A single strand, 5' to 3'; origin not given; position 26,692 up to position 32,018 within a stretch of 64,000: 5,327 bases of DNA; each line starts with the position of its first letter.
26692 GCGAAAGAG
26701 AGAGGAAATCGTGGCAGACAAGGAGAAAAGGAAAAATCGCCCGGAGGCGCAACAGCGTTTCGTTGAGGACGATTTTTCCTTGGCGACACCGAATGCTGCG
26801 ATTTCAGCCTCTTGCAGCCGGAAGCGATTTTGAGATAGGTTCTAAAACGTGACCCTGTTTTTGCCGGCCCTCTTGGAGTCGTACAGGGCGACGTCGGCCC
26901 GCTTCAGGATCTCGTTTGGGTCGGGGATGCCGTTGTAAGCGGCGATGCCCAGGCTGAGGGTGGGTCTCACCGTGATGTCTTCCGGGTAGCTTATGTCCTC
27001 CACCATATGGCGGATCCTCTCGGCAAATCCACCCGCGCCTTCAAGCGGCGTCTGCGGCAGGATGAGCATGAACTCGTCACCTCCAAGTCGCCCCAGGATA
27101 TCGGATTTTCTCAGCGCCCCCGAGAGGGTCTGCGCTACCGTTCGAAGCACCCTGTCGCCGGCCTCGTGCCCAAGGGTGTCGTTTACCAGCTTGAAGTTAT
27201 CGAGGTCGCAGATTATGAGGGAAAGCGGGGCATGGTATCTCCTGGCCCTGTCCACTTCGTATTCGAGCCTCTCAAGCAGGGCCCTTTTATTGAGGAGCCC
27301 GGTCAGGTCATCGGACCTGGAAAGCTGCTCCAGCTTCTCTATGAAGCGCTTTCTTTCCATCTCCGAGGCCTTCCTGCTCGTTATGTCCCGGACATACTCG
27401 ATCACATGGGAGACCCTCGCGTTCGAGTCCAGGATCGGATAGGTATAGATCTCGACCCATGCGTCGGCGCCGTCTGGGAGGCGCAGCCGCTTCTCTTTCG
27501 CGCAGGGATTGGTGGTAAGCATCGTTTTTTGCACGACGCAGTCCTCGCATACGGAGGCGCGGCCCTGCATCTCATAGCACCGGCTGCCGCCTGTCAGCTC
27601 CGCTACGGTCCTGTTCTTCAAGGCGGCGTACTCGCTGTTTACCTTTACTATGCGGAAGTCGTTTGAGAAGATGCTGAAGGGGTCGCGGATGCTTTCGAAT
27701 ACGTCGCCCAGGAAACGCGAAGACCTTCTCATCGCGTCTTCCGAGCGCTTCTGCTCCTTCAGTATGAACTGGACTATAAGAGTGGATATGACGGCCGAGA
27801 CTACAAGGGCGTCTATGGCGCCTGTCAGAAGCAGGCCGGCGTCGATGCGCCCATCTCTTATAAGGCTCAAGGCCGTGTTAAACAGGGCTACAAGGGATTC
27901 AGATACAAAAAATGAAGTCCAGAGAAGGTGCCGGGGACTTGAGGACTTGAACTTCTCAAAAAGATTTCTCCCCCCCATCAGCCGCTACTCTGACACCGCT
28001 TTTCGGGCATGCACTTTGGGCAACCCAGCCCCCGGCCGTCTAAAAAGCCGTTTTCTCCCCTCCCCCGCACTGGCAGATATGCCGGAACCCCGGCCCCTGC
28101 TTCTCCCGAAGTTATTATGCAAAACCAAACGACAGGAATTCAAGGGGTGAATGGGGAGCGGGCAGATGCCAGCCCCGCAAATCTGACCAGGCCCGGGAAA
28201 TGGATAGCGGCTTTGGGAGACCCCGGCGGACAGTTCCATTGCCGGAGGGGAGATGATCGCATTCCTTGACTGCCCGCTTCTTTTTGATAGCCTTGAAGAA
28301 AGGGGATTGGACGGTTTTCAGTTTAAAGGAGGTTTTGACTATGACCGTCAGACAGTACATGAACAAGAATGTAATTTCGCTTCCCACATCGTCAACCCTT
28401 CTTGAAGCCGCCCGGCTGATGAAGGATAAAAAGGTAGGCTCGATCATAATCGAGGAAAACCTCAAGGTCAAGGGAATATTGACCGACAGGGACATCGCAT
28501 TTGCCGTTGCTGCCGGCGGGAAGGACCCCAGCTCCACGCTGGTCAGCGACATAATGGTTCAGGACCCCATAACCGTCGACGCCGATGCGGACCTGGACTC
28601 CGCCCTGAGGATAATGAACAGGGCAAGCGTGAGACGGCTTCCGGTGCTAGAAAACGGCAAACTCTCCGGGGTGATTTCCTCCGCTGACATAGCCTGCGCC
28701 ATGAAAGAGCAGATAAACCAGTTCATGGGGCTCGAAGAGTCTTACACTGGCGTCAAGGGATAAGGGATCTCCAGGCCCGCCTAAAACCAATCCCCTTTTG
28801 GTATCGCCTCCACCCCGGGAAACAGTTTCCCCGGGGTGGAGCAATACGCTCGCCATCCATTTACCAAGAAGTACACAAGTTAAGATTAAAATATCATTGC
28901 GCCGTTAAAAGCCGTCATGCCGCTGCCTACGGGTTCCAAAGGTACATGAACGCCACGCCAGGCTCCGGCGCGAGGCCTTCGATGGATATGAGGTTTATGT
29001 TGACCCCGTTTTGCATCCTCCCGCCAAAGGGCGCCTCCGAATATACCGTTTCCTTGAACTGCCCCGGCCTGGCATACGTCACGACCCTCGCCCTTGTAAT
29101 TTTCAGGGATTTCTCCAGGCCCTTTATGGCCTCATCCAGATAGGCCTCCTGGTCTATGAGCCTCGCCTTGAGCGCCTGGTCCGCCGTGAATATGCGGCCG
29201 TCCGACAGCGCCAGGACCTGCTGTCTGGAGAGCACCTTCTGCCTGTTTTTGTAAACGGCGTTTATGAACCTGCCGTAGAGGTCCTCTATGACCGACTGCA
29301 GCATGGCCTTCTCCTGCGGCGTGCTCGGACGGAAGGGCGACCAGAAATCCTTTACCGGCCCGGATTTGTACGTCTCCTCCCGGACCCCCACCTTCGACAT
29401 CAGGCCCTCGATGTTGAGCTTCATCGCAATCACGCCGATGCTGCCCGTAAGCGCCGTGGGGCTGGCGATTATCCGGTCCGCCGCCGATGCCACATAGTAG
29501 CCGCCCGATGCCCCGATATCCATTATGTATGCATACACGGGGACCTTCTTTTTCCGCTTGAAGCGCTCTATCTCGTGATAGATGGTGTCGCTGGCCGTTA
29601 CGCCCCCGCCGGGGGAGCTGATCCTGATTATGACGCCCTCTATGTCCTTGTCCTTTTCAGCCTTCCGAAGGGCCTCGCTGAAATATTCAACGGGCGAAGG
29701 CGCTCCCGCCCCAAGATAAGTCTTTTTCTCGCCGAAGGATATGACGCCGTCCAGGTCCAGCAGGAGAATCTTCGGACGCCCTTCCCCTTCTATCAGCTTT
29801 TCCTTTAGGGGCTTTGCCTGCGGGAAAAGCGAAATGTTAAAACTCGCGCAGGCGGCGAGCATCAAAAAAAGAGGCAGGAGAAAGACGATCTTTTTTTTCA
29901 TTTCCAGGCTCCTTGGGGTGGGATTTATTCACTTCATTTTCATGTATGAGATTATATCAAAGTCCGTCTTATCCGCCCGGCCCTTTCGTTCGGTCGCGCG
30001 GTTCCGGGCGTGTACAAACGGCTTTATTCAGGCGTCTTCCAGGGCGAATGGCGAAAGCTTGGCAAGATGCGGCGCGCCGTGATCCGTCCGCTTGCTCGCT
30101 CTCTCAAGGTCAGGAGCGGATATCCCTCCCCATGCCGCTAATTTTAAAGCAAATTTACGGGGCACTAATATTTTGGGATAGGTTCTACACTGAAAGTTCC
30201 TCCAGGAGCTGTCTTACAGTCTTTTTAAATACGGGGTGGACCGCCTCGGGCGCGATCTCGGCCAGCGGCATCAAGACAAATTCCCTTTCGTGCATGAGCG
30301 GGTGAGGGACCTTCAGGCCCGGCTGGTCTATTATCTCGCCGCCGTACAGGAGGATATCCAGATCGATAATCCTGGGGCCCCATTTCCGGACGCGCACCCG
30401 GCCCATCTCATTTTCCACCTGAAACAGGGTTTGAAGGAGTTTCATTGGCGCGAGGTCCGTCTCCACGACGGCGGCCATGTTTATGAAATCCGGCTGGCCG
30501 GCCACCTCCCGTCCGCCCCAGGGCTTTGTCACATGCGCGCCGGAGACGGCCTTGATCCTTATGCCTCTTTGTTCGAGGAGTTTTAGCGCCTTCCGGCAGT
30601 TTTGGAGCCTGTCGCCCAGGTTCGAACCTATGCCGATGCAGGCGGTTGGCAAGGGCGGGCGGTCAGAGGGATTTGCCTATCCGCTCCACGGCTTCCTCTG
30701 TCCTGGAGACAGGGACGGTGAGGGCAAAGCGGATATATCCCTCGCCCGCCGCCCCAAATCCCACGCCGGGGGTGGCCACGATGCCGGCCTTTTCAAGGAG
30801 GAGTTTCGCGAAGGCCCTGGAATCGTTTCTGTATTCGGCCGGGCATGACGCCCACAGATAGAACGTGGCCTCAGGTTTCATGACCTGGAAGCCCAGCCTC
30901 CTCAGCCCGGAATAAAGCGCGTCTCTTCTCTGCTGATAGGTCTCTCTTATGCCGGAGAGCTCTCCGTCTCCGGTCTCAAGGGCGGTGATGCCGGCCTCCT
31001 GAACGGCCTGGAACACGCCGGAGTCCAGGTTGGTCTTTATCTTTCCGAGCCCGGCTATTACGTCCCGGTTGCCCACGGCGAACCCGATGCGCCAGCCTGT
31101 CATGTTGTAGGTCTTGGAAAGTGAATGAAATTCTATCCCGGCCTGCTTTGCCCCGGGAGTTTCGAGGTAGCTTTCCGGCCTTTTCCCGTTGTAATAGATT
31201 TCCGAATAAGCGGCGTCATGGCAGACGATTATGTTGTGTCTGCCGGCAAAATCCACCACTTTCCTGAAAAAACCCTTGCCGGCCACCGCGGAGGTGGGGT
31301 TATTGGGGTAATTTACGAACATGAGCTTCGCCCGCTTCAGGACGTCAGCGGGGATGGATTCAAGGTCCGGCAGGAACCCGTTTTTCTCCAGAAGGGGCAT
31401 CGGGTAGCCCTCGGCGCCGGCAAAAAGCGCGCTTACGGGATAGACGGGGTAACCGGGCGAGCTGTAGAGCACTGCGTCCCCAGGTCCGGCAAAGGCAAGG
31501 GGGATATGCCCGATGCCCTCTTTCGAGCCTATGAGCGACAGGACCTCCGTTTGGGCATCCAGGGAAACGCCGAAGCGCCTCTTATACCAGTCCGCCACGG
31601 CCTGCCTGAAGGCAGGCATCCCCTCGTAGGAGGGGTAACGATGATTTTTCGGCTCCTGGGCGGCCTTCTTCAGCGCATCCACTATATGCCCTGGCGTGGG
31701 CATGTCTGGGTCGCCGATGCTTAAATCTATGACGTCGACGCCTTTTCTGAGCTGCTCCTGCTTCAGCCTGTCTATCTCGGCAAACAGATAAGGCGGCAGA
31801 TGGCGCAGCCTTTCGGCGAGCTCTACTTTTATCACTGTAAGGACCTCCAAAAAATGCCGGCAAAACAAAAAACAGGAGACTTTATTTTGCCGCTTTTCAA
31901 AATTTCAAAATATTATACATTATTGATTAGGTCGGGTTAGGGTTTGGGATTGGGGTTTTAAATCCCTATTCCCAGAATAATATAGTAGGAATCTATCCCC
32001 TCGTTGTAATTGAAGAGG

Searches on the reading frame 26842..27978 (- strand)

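Call 7: search_protein_families(library=pfam, proteins=[window:26842-27978:-])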
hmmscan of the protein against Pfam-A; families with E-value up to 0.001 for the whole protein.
window:26842-27978:- (378 aa): 3 families
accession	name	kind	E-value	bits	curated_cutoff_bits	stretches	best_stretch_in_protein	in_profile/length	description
PF00990.26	GGDEF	-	5.4e-47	160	23.8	1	222-375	3-161/161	Diguanylate cyclase, GGDEF domain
PF08448.16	PAS_4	-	9.7e-10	39.1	23.1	1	94-203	1-109/110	PAS fold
PF13426.13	PAS_9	-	1.5e-05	25.7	27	1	105-200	7-102/103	PAS domain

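Call 8: search_protein_families(library=ncbifam, proteins=[window:26842-27978:-], max_evalue=0.01)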
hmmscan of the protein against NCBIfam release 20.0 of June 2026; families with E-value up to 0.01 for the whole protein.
window:26842-27978:- (378 aa): 30 families (the best 25 are shown)
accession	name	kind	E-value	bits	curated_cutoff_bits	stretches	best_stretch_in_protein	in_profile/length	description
TIGR00254.1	GGDEF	domain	8.8e-51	171.9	37.4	1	216-377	1-165/168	diguanylate cyclase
NF038266.1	diguan_SiaD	equivalog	1.6e-49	168.6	290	1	212-376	86-252/252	biofilm regulation diguanylate cyclase SiaD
NF007380.0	PRK09894.1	equivalog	5.3e-42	144.2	256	1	214-378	123-286/296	diguanylate cyclase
NF007135.0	PRK09581.1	equivalog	7.2e-42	143.8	474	1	207-377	279-453/457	PleD family two-component system response regulator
NF047654.1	DiguCycDgcRLepto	equivalog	1.5e-38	132.4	500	1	202-376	115-293/295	diguanylate cyclase DgcR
NF007423.1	PRK09966.1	equivalog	1.2e-37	129.7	325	1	214-369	233-390/390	diguanylate cyclase DgcN/YfiN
NF007298.0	PRK09776.1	equivalog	1.2e-37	129.3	1135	1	221-377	685-843/1111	diguanylate cyclase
NF041606.1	dguan_cyc_DgcA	equivalog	3.8e-35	121.4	370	1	220-377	178-337/340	diguanylate cyclase DgcA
NF011955.1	PRK15426.1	equivalog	9.4e-35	119.8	408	1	219-377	397-559/564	cellulose biosynthesis regulator diguanylate cyclase DgcQ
NF007599.0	PRK10245.1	equivalog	7.8e-34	116.7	402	1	209-376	202-367/371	diguanylate cyclase AdrA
NF051473.1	DigCycDgcsShew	equivalog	1.3e-32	113.4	400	1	220-375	135-287/291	diguanylate cyclase DgcS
NF045675.1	PhdiestaseDibA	equivalog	6.7e-32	110.6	980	1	55-375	47-360/623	phosphodiesterase DibA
NF040885.1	diguan_DgcJ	equivalog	2.6e-29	102.4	500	1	218-374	339-491/493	diguanylate cyclase DgcJ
NF007474.0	PRK10060.1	equivalog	6.5e-26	90.7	782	1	208-375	225-391/663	cyclic di-GMP phosphodiesterase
NF053781.1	cdiGMPphdstlr2612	equivalog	3.3e-25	88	1600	1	73-375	700-998/1268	Tlr1612 family c-di-GMP phosphodiesterase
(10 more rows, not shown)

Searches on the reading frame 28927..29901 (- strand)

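Call 7: search_protein_families(library=pfam, proteins=[window:28927-29901:-])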
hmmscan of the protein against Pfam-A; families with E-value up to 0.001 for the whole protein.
window:28927-29901:- (324 aa): 3 families
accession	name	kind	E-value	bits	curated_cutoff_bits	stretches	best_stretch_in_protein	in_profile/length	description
PF01343.23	Peptidase_S49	-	1e-44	152.7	24.9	1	116-267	3-152/154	Peptidase family S49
PF25145.1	NfeD1b_N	-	1.8e-09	37.9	40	1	72-161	17-101/189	NfeD1b, N-terminal domain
PF01972.22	SDH_protease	-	2.6e-06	27.1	31.3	1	76-157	83-157/286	ClpP-like SDH-type serine proteinase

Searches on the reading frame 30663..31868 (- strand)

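Call 7: search_protein_families(library=pfam, proteins=[window:30663-31868:-])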
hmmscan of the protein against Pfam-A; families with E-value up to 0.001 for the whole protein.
window:30663-31868:- (401 aa): 1 family
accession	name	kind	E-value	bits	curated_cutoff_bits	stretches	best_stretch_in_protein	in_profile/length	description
PF00155.27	Aminotran_1_2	-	1.5e-67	228.7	19.7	1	45-397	2-361/361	Aminotransferase class I and II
